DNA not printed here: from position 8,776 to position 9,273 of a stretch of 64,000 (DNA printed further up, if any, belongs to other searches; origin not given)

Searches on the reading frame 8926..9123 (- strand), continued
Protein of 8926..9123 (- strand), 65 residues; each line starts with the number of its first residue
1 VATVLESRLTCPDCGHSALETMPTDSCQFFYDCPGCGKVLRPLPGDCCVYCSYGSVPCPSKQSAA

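Call 82: search_protein_families(library=pfam, proteins=[P0334, P0336, P0337, P0345, P0352, P0378, P0392, P0412, P0362, P0427], max_evalue=0.01)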
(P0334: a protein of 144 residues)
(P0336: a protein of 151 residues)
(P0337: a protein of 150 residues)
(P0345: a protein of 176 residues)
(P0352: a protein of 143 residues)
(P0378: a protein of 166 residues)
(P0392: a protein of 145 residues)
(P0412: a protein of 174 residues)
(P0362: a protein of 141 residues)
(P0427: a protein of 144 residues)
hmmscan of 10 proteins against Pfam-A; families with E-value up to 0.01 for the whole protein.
P0334 (144 aa): 5 families
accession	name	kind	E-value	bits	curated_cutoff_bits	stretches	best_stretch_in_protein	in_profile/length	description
PF25206.1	DUF7836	-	1.3e-07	31.7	26.7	2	9-41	6-39/59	Domain of unknown function (DUF7836)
PF07282.18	Cas12f1-like_TNB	-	1.2e-05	25.9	26.3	1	77-110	26-49/60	Cas12f1-like, TNB domain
PF07295.17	DUF1451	-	1.5e-05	25.6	26.1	0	77-109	111-139/146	Zinc-ribbon containing domain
PF14803.11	Zn_ribbon_Nudix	-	3.8e-05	23.9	25.6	0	82-109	3-30/34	Nudix N-terminal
PF14255.11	Cys_rich_CPXG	-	0.0039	17.5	25.2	0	81-92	2-13/52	Cysteine-rich CPXCG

P0336 (151 aa): 1 family
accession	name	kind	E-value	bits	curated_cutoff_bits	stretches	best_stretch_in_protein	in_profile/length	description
PF03107.22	C1_2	-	0.0023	18.7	26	1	83-119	13-43/48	C1 domain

P0337 (150 aa): 0 families

P0345 (176 aa): 1 family
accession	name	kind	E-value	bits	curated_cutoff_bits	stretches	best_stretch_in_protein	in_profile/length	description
PF02411.20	MerT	-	0.00053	20.4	32.9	1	33-84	15-66/116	MerT mercuric transport protein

P0352 (143 aa): 2 families
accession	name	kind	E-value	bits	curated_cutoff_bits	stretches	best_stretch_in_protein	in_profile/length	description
PF02411.20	MerT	-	1.5e-05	25.4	32.9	1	3-68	7-72/116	MerT mercuric transport protein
PF23451.1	Zn_ribbon_PaaD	-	0.0018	18.3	27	1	77-113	8-47/53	PaaD zinc beta ribbon domain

P0378 (166 aa): 3 families
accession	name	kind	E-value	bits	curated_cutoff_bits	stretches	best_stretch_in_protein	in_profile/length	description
PF00403.32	HMA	-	2.7e-10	40.9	24.8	1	26-85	2-61/62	Heavy-metal-associated domain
PF12760.12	Zn_ribbon_IS1595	-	0.00064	20.1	25.4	0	106-135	19-45/46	Transposase zinc-ribbon domain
PF12322.14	T4_baseplate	-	0.0023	18.1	24.5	1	69-127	160-218/219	T4 bacteriophage base plate protein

P0392 (145 aa): 0 families

P0412 (174 aa): 0 families

P0362 (141 aa): 0 families

P0427 (144 aa): 0 families

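Call 85: search_protein_families(library=pfam, proteins=[L035:2533-3060:+, L035:3063-4142:+, L035:4120-5076:+, L035:5073-5996:+, L035:7049-8050:+, L035:8282-9550:+], max_evalue=0.001)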
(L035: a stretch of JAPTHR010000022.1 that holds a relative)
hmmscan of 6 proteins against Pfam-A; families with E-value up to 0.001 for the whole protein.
L035:2533-3060:+ (175 aa): 1 family
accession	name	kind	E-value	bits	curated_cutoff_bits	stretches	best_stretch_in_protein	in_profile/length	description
PF01451.26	LMWPc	-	1.1e-11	45.6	23.2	1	9-139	1-140/144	Low molecular weight phosphotyrosine protein phosphatase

L035:3063-4142:+ (359 aa): 2 families
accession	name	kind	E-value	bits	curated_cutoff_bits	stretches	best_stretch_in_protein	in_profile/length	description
PF01758.21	SBF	-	2e-30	106.3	24.3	1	63-258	2-190/191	Sodium Bile acid symporter family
PF13593.11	SBF_like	-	6.7e-07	29.3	25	1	29-332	4-294/313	SBF-like CPA transporter family (DUF4137)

L035:4120-5076:+ (318 aa): 1 family
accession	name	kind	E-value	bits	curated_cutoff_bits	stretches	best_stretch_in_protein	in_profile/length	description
PF00581.25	Rhodanese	-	3e-38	130.8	22.2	2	196-298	10-100/102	Rhodanese-like domain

L035:5073-5996:+ (307 aa): 1 family
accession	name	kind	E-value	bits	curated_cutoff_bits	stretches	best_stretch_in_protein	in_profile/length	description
PF00753.33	Lactamase_B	-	4.9e-05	23.8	22.7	1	57-235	13-196/196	Metallo-beta-lactamase superfamily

L035:7049-8050:+ (333 aa): 2 families
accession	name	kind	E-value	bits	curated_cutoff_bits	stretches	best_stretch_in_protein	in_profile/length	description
PF02800.25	Gp_dh_C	-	1.4e-62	210.4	24.4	1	156-312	1-158/158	Glyceraldehyde 3-phosphate dehydrogenase, C-terminal domain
PF00044.30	Gp_dh_N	-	1.4e-26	93.1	31.7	1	3-101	1-100/101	Glyceraldehyde 3-phosphate dehydrogenase, NAD binding domain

L035:8282-9550:+ (422 aa): 1 family
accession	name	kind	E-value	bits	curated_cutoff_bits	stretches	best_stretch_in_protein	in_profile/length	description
PF07690.21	MFS_1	-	6.1e-17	62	33.4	2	30-312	5-291/347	Major Facilitator Superfamily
